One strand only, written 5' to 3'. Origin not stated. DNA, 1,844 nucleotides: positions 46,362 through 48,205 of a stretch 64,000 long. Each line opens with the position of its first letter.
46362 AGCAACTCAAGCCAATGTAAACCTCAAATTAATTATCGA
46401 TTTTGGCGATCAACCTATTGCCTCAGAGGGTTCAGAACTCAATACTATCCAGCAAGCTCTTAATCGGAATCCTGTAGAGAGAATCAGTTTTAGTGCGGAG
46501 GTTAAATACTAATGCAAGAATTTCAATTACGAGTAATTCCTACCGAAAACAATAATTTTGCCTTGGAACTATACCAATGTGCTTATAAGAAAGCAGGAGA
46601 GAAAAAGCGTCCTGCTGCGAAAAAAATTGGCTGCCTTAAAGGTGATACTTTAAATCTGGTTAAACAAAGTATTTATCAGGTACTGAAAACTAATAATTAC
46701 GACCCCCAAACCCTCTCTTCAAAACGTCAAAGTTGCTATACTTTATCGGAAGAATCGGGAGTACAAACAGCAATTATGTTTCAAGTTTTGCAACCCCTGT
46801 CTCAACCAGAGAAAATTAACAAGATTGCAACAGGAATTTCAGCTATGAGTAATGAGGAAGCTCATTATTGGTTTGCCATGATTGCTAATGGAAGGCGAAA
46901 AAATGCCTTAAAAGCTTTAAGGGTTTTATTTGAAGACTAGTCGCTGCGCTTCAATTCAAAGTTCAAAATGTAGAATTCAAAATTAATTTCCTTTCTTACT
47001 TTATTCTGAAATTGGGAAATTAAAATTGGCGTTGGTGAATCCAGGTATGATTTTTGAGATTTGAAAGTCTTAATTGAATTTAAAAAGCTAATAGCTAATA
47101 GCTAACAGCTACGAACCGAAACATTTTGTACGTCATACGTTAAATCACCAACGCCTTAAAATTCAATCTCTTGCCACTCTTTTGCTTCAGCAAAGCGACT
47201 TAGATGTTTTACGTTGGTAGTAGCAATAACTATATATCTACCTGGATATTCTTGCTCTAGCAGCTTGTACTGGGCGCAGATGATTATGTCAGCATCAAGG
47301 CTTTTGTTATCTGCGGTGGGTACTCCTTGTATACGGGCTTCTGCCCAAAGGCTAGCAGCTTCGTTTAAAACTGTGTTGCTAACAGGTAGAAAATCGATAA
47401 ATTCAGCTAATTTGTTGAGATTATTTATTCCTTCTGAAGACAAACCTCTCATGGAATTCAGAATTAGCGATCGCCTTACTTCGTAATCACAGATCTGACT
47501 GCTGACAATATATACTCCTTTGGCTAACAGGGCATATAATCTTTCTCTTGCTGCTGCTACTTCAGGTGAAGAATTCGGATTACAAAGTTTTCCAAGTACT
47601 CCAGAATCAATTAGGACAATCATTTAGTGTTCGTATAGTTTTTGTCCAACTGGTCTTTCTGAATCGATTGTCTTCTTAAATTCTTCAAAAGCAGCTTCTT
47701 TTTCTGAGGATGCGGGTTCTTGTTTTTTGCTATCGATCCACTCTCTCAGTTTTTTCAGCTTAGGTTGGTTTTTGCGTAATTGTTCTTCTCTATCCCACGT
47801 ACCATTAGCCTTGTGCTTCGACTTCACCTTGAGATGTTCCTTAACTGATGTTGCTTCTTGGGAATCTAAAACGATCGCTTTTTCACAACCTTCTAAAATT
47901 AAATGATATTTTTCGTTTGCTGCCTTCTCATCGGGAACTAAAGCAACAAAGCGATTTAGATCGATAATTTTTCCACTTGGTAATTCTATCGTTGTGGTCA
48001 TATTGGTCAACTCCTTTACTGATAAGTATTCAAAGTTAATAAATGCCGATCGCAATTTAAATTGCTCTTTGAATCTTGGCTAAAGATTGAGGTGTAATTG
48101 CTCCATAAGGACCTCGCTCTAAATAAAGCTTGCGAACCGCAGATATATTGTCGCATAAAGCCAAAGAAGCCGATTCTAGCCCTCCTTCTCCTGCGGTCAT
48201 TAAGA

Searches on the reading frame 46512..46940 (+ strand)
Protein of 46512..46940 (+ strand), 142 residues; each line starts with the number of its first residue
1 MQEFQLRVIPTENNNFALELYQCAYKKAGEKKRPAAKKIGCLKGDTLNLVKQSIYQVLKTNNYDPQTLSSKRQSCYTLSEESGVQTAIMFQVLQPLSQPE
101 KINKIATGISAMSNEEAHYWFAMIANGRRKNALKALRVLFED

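Call 4: search_protein_families(library=pfam, proteins=[window:46512-46940:+], max_evalue=0.01)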
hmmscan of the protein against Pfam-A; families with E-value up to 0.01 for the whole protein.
window:46512-46940:+ (142 aa): 1 family
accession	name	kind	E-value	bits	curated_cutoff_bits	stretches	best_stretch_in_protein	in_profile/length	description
PF24728.1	DUF7680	-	1.3e-45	155.5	24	1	4-142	1-141/141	Domain of unknown function (DUF7680)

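Call 5: search_protein_families(library=padloc, proteins=[window:46512-46940:+], max_evalue=0.01)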
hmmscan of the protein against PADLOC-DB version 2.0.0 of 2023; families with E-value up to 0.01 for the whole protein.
window:46512-46940:+ (142 aa): 1 family
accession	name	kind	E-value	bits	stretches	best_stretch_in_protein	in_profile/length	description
PDLC02452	BrxA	-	0.00088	17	1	1-59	96-154/204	BrxA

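Call 29: search_protein_families(library=ncbifam, proteins=[window:46512-46940:+], max_evalue=0.01)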
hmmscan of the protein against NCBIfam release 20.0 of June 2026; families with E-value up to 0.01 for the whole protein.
window:46512-46940:+ (142 aa): 0 families

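Call 30: search_protein_families(library=pfam, proteins=[window:46512-46940:+], max_evalue=10)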
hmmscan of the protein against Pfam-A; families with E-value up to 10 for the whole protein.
window:46512-46940:+ (142 aa): 1 family
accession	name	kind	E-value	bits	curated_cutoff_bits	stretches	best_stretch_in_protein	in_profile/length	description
PF24728.1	DUF7680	-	1.3e-45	155.5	24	1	4-142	1-141/141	Domain of unknown function (DUF7680)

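Call 31: find_homologous_proteins(query=window:46512-46940:+, max_evalue=0.001)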
Query window:46512-46940:+ (142 aa): 318 proteins with E <= 0.001 among 323 candidates; the best 120 are listed.
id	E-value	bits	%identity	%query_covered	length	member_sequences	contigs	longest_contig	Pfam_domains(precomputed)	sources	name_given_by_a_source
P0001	1.2e-87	308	100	100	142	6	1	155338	PF24728.2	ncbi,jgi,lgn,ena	ncbi:MAG TPA: hypothetical protein V6C71_15945 [Coleofasciculaceae cyanobacterium]|jgi:hypothetical 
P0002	4.0e-82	290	96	100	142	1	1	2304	PF24728.2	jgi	jgi:hypothetical protein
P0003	1.6e-79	282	93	100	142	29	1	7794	PF24728.2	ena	-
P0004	7.2e-76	270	89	100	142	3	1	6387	PF24728.2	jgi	-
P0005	2.4e-75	269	87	100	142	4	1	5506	PF24728.2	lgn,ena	-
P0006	2.4e-75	269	86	100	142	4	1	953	PF24728.2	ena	-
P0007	3.5e-75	268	87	100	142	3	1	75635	PF24728.2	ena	-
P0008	8.7e-74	263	85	100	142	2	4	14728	PF24728.2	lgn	-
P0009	2.3e-73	262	85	100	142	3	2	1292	PF24728.2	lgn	-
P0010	7.3e-73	260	85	100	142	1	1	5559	PF24728.2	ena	-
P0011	8.5e-73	260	84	100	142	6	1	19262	PF24728.2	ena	-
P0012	1.0e-72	260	85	100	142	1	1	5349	PF24728.2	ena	-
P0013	6.0e-72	258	82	100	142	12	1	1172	PF24728.2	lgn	-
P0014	3.9e-70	252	82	99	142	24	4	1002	PF24728.2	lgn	-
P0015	3.9e-70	252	80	100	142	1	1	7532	PF24728.2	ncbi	-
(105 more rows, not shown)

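Call 47: find_related_loci(query=A2, collection=genome_contigs, flank=10000)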
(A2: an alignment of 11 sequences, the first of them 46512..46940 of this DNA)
Query A2 (142 aa) in genome_contigs; peptide patterns used: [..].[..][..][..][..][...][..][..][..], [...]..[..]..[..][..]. (x = any residue, [..] = any of these).
212 stretches matched a pattern; 195 encode a relative of the query (tblastn E <= 1e-3); the best 80 are kept; 80 distinct loci.
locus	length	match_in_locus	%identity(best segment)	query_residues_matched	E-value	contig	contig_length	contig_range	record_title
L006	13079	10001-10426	94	1-142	2e-89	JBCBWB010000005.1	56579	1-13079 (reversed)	MAG: Cyanobacteria bacterium J06648_1 NODE_5_length_56579_cov_28.809670, whole genome shotgun sequence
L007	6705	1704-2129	85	1-142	4e-82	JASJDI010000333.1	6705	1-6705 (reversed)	MAG: Xenococcaceae cyanobacterium MO_188.B29 MO_188.c_13638, whole genome shotgun sequence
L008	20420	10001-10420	84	1-140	6e-80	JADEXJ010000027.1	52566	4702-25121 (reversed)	Pleurocapsales cyanobacterium LEGE 10410 NODE_27_length_52566_cov_3.69847, whole genome shotgun sequence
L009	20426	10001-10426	80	1-142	7e-78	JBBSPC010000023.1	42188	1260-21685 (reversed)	MAG: Chroococcales cyanobacterium isolate LS6_sbin.46 LS6_sbin.46_K_411161_L_42188_cov_28.0536, whole genome shotgun seq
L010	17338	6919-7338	80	1-140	1e-76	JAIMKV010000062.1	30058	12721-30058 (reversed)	MAG: Myxosarcina sp. GA_180221_E-2-1-MAG-40_15 NODE_323_length_30163_cov_9.679354, whole genome shotgun sequence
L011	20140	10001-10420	76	1-140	4e-71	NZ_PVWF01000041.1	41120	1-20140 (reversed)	Pleurocapsa sp. CCALA 161 NODE_47_length_41120_cov_10.4774_ID_52266, whole genome shotgun sequence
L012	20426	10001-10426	74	1-142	2e-69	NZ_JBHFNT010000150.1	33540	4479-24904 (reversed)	Floridaenema evergladense BLCC-F167 bin1.fa-150, whole genome shotgun sequence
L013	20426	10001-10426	74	1-142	3e-68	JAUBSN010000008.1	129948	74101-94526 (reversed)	Microcoleus sp. F8-C3 NODE_76_length_129948_cov_20.521387, whole genome shotgun sequence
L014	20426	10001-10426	72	1-142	2e-68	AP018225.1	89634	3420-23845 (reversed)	Nostoc linckia NIES-25 plasmid plasmid3 DNA, complete genome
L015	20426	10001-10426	73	1-142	1e-68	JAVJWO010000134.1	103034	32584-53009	MAG: Coleofasciculus chthonoplastes F2-STO-03 k141_66549, whole genome shotgun sequence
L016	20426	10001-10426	74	1-142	3e-68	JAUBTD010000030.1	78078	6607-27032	Microcoleus sp. F10-A1 NODE_64_length_78078_cov_34.748785, whole genome shotgun sequence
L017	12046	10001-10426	70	1-142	2e-68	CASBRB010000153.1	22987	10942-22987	MAG: uncultured cyanobacterium isolate PMM_0019 genome assembly, contig: PMM_0019_000000000153, whole genome shotgun seq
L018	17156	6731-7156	73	1-142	7e-68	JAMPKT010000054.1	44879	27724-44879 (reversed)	Microcoleus vaginatus DQ-U2 scaffold_54, whole genome shotgun sequence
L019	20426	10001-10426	74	1-142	3e-68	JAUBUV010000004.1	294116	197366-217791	Microcoleus sp. AT9_A5 NODE_8_length_294116_cov_78.642126, whole genome shotgun sequence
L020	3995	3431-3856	72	1-142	4e-68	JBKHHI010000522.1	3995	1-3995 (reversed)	MAG: Coleofasciculus sp. isolate D1M07_1 NODE_23902_length_3995_cov_15.663198, whole genome shotgun sequence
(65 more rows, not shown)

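Call 49: predict_structure(alignment_id=A1)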
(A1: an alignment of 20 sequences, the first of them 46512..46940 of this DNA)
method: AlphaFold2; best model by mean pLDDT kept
length: 142 residues; sequences in the alignment: 20
mean_pLDDT: 91.5   pTM: 0.85
mean pLDDT of the five models: 91.5, 88.6, 85.7, 85.5, 83.9
residues with pLDDT >= 90: 115; 70-90: 25; 50-70: 2; < 50: 0
segments of 3 or more residues with pLDDT < 50: none
pLDDT, mean of each block of 10 residues (from residue 1): 91 93 81 86 94 96 95 94 95 90 93 94 91 93 72
secondary structure, 60 per line:
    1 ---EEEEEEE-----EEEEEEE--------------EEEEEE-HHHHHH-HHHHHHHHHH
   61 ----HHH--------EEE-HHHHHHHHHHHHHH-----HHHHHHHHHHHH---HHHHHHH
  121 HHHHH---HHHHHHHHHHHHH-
elements in order: E4-10 E16-22 E37-42 H44-49 H51-60 E76-78 H80-93 H99-110 H114-125 H129-141

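Call 53: fold_search(model_id=the predicted structure, library=pdb)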
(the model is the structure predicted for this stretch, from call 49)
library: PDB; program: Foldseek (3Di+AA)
matches with E <= 10: 278; with E <= 0.001: 0
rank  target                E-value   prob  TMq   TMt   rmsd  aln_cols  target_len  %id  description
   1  8eov                  4.2e-02  0.85  0.31  0.31   9.9       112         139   17  Precisely patterned nanofibers made from extendable protein multiplexes (released 2023-08-16)
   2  9ixm_B                4.9e-01  0.10  0.26  0.07  24.7       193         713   12  Cryo-EM structure of Lactobacillus casei DdmDE bound with DNA (released 2025-01-01)
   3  6e8r_A                5.8e-01  0.08  0.21  0.21  15.6       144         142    8  Structure of the SNX32 PX domain in complex with Chlamydial protein IncE in space group I121 (released 2018-09-26)
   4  7pwo_B1               6.9e-01  0.11  0.18  0.12  14.1       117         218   13  Cryo-EM structure of Giardia lamblia ribosome at 2.75 A resolution (released 2022-04-20)
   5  8g4i_B                6.9e-01  0.07  0.16  0.12  14.2       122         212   11  40S ribosomal subunit of the 80S Giardia intestinalis assemblage A ribosome with Emetine bound in V1 conformation (released 2024-10-30)
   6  9qiw_CJ               8.2e-01  0.15  0.21  0.12  13.1        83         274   18  Human pre-60S - State 3 (released 2025-04-30)
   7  8fvy_B                8.2e-01  0.08  0.17  0.11  14.4       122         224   11  40S subunit of the Giardia lamblia 80S ribosome (released 2024-01-24)
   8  4jgw_A                8.2e-01  0.08  0.21  0.10  12.8       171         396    8  The conformation of a docking site for SH3 domains is pre-selected in the Guanine Nucleotide Exchange Factor Rlf (released 2013-09-11)
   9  9isb_B                8.7e-01  0.20  0.19  0.12   8.9        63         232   16  Ligand bound AGD of enzyme (released 2025-06-04)
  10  2gid_G                1.2e+00  0.23  0.22  0.21   4.6        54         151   17  Crystal structures of trypanosoma bruciei MRP1/MRP2 (released 2006-09-05)
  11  7m5o_A                1.2e+00  0.11  0.25  0.06  19.8       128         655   12  Cryo-EM structure of CasPhi-2 (Cas12j) bound to crRNA (released 2021-08-04)
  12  8g4s_B                1.3e+00  0.10  0.16  0.11  12.0        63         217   14  40S ribosomal subunit of the 80S Giardia intestinalis assemblage A ribosome with Emetine bound in V2 conformation with (released 2024-01-31)
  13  7lyt_A                1.3e+00  0.10  0.24  0.06  22.3       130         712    7  Cryo-EM structure of CasPhi-2 (Cas12j) bound to crRNA and Phosphorothioate-DNA (released 2021-08-04)
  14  8fl0_ND               1.3e+00  0.09  0.21  0.12  15.8        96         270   18  Human nucleolar pre-60S ribosomal subunit (State H) (released 2023-07-12)
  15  2ebm_MODEL_1_A        1.4e+00  0.20  0.23  0.25  11.2        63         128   11  Solution structure of the RWD domain of human RWD domain containing protein 1 (released 2007-08-14)
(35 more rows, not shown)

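Call 55: find_encoding_contigs(protein=P0001, flank=10000, max_places=3)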
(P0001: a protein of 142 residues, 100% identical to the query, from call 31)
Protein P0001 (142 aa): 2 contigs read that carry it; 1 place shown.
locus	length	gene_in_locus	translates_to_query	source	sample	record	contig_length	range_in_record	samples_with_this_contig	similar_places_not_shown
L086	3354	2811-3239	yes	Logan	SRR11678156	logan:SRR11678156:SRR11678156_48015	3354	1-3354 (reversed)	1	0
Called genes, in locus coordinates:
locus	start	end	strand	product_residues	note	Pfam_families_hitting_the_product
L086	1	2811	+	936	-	?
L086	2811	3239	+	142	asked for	PF24728:DUF7680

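Call 65: search_protein_representatives(alignment_id=A1)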
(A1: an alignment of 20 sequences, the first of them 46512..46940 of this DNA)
Query: 20 sequences, 142 profile positions. Proteins with E-value up to 0.001 (for the whole library): 407; up to 1e-10: 151; up to 1e-30: 8. The best 150 are listed.
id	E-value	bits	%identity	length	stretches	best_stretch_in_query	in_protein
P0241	1.4e-69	248.9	-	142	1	1-142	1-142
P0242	2.9e-43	163.6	-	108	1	1-85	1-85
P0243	2.1e-39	151.1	-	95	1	49-142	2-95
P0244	3.9e-37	143.7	-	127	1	43-140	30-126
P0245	3.9e-36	140.5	-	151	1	33-140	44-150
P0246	1.4e-33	132.2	-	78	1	1-73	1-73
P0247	4.4e-32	127.3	-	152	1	1-141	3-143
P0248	4.7e-31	124.0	-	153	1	2-140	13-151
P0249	3.4e-30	121.2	-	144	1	1-141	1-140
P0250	1.1e-29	119.6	-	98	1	1-63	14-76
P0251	2.0e-28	115.5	-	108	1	1-63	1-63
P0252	4.0e-28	114.5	-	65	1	78-142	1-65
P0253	2.7e-26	108.6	-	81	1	81-142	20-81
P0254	1.2e-23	100.0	-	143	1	1-142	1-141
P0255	1.9e-23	99.3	-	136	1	1-141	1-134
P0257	2.3e-21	92.6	-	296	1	4-140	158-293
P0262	9.5e-21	90.6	-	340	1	36-141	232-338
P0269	1.1e-19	87.1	-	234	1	4-142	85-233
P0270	1.3e-19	86.9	-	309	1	35-142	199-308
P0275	3.6e-19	85.5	-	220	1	2-141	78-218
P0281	1.5e-18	83.5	-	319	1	4-141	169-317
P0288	6.4e-18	81.4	-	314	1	38-142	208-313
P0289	8.9e-18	81.0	-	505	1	34-140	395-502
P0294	3.0e-17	79.2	-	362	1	28-130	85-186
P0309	1.5e-15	73.7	-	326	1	10-141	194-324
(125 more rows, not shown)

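Call 67: search_protein_families(library=pfam, proteins=[P0257, P0262, P0270, P0281, P0288, P0289, P0294, P0269, P0275, P0309], max_evalue=0.01)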
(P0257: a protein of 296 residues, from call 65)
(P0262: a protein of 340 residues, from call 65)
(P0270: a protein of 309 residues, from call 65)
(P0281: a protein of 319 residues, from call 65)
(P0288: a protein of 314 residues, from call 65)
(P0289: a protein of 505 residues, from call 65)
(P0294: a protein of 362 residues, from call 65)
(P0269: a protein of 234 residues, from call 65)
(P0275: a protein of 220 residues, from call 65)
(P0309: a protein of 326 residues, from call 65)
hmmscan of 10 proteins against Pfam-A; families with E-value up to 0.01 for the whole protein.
P0257 (296 aa): 2 families
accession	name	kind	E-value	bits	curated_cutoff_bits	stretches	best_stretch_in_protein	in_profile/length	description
PF24728.1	DUF7680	-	6.2e-38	130.6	24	1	158-294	1-140/141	Domain of unknown function (DUF7680)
PF04266.20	ASCH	-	7e-06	27.1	21.2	1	4-89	1-68/103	ASCH domain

P0262 (340 aa): 2 families
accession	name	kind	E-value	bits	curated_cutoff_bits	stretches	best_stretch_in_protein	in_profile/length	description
PF24728.1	DUF7680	-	8.1e-36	123.7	24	1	206-339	13-141/141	Domain of unknown function (DUF7680)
PF04266.20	ASCH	-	2e-06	28.9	21.2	1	4-72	1-54/103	ASCH domain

P0270 (309 aa): 2 families
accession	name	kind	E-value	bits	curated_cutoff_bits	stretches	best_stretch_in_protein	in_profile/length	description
PF24728.1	DUF7680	-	4.7e-35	121.3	24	1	164-308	8-141/141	Domain of unknown function (DUF7680)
PF04266.20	ASCH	-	1e-05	26.6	21.2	1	4-80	1-61/103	ASCH domain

P0281 (319 aa): 2 families
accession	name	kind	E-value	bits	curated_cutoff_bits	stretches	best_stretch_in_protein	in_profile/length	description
PF24728.1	DUF7680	-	1.4e-34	119.7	24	1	169-318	1-141/141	Domain of unknown function (DUF7680)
PF04266.20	ASCH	-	1.1e-05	26.4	21.2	1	4-72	1-54/103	ASCH domain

P0288 (314 aa): 2 families
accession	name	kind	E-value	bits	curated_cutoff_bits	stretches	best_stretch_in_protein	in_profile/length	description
PF24728.1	DUF7680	-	3.9e-35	121.5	24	1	176-313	9-141/141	Domain of unknown function (DUF7680)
PF04266.20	ASCH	-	1.9e-06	28.9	21.2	1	5-85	2-64/103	ASCH domain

P0289 (505 aa): 2 families
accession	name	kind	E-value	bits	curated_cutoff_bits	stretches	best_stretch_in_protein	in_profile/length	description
PF24728.1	DUF7680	-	2.3e-34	119.1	24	1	362-504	8-141/141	Domain of unknown function (DUF7680)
PF01364.23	Peptidase_C25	-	0.0005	19.8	23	1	3-252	105-374/374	Peptidase family C25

P0294 (362 aa): 1 family
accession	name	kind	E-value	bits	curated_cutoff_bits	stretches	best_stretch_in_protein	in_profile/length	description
PF24728.1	DUF7680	-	1.6e-29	103.3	24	1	88-183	30-125/141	Domain of unknown function (DUF7680)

P0269 (234 aa): 1 family
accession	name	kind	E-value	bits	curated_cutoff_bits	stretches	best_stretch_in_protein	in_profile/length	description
PF24728.1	DUF7680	-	1.8e-38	132.4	24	1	85-233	1-141/141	Domain of unknown function (DUF7680)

P0275 (220 aa): 1 family
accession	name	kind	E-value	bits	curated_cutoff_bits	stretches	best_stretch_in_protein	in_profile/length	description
PF24728.1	DUF7680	-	4.1e-36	124.7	24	1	88-218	7-140/141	Domain of unknown function (DUF7680)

P0309 (326 aa): 2 families
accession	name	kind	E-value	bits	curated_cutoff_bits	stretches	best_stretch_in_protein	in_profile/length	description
PF24728.1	DUF7680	-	6.9e-33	114.3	24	1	194-324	7-140/141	Domain of unknown function (DUF7680)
PF04266.20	ASCH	-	5.8e-07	30.6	21.2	1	4-78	1-57/103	ASCH domain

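Call 112: fold_search(model_id=the predicted structure, library=viral)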
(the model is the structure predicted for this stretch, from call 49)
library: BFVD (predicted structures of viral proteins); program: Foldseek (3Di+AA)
matches with E <= 10: 632; with E <= 0.001: 0
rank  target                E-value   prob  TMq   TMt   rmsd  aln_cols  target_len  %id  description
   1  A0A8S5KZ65            5.5e-02  0.25  0.23  0.25  13.4       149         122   11  Uncharacterized protein [ssRNA phage Gerhypos.3_17]
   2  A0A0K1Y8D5            1.1e-01  0.11  0.19  0.08  15.1       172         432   10  (no name in the UniProt tables at hand)
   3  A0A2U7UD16            2.2e-01  0.21  0.25  0.10  12.2       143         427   10  Uncharacterized protein [Pandoravirus neocaledonia]
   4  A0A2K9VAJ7            2.7e-01  0.33  0.22  0.39   9.5        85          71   13  Uncharacterized protein [Klebsiella phage vB_KpnM_KpS110]
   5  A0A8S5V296            3.2e-01  0.12  0.22  0.14  14.7       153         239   12  Uncharacterized protein [Myoviridae sp. ctJ2i1]
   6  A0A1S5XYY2            3.4e-01  0.11  0.22  0.21  18.6       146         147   14  (no name in the UniProt tables at hand)
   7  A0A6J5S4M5            3.6e-01  0.08  0.20  0.15  16.7       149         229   11  Uncharacterized protein [uncultured Caudovirales phage]
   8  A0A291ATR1            3.8e-01  0.14  0.24  0.13  14.9       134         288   12  Uncharacterized protein [Pandoravirus salinus]
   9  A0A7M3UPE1            4.0e-01  0.21  0.26  0.13   6.2        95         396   12  Uncharacterized protein [Pyramimonas orientalis virus]
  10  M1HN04                4.3e-01  0.30  0.31  0.39   7.0       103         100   14  (no name in the UniProt tables at hand)
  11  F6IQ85                4.3e-01  0.08  0.20  0.18  12.7       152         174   14  Uncharacterized protein [Flavobacterium phage FCV-1]
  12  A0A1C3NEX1            4.3e-01  0.08  0.21  0.18  11.8       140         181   16  (no name in the UniProt tables at hand)
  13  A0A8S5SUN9            4.5e-01  0.21  0.30  0.30  11.1       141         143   12  Uncharacterized protein [Siphoviridae sp. ctqPo10]
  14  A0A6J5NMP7            4.8e-01  0.08  0.22  0.21  13.7       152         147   11  Uncharacterized protein [uncultured Caudovirales phage]
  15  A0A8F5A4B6            4.8e-01  0.07  0.20  0.12  19.0       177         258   11  (no name in the UniProt tables at hand)
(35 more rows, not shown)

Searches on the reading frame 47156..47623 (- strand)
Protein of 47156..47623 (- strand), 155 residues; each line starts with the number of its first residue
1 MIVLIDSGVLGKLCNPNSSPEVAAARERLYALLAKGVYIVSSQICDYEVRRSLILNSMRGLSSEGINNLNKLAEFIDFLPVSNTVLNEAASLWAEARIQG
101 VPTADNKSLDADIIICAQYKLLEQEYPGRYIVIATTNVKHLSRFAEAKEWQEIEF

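Call 28: search_protein_families(library=pfam, proteins=[window:47156-47623:-], max_evalue=0.01)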
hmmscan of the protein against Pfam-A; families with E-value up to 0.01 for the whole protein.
window:47156-47623:- (155 aa): 0 families

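Call 29: search_protein_families(library=ncbifam, proteins=[window:47156-47623:-], max_evalue=0.01)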
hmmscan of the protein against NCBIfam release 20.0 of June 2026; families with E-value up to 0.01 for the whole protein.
window:47156-47623:- (155 aa): 0 families

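Call 30: search_protein_families(library=pfam, proteins=[window:47156-47623:-], max_evalue=10)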
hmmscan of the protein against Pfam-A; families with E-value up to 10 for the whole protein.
window:47156-47623:- (155 aa): 1 family
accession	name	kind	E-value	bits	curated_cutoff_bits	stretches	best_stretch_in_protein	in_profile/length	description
PF06941.18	NT5C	-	0.048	14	24.8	1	103-154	121-171/180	5' nucleotidase, deoxy (Pyrimidine), cytosolic type C protein (NT5C)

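Call 75: search_protein_families(library=padloc, proteins=[window:47156-47623:-], max_evalue=0.01)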
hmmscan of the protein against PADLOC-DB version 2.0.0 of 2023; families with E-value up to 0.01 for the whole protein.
window:47156-47623:- (155 aa): 0 families

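Call 109: search_solved_structures(query=window:47156-47623:-, max_evalue=1)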
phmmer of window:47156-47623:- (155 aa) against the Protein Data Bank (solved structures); distinct sequences matched with E-value up to 1: 1.
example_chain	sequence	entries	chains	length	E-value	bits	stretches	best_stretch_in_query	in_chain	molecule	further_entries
21gi_A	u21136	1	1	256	0.3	14.5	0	54-149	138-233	A designed protein Three-twist Knot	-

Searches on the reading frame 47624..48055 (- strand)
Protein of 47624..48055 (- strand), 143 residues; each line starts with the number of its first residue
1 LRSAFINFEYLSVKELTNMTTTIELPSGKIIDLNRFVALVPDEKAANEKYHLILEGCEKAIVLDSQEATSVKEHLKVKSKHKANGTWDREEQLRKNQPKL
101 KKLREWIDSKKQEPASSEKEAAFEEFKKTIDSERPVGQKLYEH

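Call 28: search_protein_families(library=pfam, proteins=[window:47624-48055:-], max_evalue=0.01)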
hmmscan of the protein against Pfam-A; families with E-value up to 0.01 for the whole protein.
window:47624-48055:- (143 aa): 0 families

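Call 29: search_protein_families(library=ncbifam, proteins=[window:47624-48055:-], max_evalue=0.01)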
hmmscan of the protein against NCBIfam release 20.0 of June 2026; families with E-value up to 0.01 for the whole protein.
window:47624-48055:- (143 aa): 0 families

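Call 30: search_protein_families(library=pfam, proteins=[window:47624-48055:-], max_evalue=10)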
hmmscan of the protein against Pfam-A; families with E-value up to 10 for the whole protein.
window:47624-48055:- (143 aa): 2 families
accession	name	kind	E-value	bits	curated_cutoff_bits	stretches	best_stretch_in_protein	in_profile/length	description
PF06062.16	UPF0231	-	0.2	12.4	25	1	75-133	15-71/121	Uncharacterised protein family (UPF0231)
PF03938.19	OmpH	-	0.94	10.1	32.4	1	60-128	9-79/141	Outer membrane protein (OmpH-like)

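Call 75: search_protein_families(library=padloc, proteins=[window:47624-48055:-], max_evalue=0.01)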
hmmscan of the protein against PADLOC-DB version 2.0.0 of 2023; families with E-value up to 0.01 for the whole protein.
window:47624-48055:- (143 aa): 0 families
